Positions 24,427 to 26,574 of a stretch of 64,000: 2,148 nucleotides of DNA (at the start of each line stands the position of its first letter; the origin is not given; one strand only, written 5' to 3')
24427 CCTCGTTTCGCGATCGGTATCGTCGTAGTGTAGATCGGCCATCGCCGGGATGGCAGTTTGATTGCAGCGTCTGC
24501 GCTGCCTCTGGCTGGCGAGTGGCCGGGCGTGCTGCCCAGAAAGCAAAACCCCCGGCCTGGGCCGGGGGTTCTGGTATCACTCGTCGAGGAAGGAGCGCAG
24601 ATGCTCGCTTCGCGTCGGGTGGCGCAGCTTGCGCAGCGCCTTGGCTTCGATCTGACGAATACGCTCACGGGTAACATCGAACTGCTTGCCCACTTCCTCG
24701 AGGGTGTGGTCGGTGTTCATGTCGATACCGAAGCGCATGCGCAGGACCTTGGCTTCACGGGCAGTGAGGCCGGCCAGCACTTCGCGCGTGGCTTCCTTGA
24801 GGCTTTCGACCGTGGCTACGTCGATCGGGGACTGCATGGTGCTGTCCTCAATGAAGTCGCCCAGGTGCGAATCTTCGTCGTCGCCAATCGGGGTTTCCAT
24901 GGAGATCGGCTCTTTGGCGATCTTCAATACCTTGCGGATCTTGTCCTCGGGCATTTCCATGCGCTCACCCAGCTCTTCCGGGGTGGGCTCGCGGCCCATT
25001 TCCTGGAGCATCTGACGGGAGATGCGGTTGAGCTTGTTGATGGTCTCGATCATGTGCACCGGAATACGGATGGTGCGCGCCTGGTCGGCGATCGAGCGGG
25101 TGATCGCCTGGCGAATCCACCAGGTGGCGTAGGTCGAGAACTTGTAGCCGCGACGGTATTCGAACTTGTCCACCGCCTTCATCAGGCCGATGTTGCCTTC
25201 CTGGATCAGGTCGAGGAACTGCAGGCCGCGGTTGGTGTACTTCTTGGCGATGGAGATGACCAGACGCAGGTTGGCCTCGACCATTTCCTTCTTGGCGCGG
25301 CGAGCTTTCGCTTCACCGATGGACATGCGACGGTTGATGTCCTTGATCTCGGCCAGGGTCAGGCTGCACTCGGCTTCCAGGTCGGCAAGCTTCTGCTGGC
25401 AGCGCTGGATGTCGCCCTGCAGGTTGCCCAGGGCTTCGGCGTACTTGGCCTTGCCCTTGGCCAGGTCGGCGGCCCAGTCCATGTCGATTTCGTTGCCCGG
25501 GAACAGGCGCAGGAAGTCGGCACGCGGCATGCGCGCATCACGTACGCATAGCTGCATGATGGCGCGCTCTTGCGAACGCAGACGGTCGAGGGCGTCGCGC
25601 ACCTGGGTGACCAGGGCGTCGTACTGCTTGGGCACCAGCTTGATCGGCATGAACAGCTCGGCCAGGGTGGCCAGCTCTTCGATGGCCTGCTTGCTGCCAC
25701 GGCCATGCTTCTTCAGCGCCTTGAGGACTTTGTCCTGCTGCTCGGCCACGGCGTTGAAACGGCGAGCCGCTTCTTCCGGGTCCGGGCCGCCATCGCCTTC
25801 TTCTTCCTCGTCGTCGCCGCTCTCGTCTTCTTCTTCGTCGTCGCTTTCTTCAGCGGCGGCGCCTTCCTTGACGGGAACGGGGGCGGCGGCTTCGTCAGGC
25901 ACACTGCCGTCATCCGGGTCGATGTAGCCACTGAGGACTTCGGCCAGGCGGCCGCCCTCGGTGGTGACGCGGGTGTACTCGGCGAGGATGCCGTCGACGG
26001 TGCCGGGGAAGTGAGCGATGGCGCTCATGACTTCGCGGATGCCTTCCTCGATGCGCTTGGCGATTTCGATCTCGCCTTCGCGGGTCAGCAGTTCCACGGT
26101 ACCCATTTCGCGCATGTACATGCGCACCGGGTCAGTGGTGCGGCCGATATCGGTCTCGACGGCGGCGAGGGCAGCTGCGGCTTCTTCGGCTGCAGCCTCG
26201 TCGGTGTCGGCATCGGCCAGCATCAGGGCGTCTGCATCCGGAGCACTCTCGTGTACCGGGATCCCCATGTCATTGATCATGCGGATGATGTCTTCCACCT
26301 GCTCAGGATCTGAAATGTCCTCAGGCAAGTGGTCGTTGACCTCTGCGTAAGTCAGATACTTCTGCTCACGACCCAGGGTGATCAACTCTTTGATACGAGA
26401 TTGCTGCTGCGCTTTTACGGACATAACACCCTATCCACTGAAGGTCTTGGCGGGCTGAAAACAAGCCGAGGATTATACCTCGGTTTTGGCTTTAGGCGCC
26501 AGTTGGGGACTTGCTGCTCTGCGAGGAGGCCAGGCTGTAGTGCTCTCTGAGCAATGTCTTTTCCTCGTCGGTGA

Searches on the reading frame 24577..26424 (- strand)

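Call 61: search_protein_families(library=pfam, proteins=[window:24577-26424:-], max_evalue=0.0001)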
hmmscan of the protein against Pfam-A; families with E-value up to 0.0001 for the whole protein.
window:24577-26424:- (615 aa): 6 families
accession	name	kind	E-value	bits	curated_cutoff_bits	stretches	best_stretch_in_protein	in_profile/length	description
PF04546.19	Sigma70_ner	-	2.8e-65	220.6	29.7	1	139-350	1-210/210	Sigma-70, non-essential region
PF04539.22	Sigma70_r3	-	1.9e-29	102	25.3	1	460-535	1-76/78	Sigma-70 region 3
PF03979.19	Sigma70_r1_1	-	1.9e-28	98.7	22.5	1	6-83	2-78/81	Sigma-70 factor, region 1.1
PF04542.20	Sigma70_r2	-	1.4e-23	82.9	24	1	381-451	1-71/71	Sigma-70 region 2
PF04545.22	Sigma70_r4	-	2.7e-19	68.9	24.1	1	549-602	1-50/50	Sigma-70, region 4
PF00140.25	Sigma70_r1_2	-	1.6e-13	50.8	22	1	98-128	1-31/34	Sigma-70 factor, region 1.2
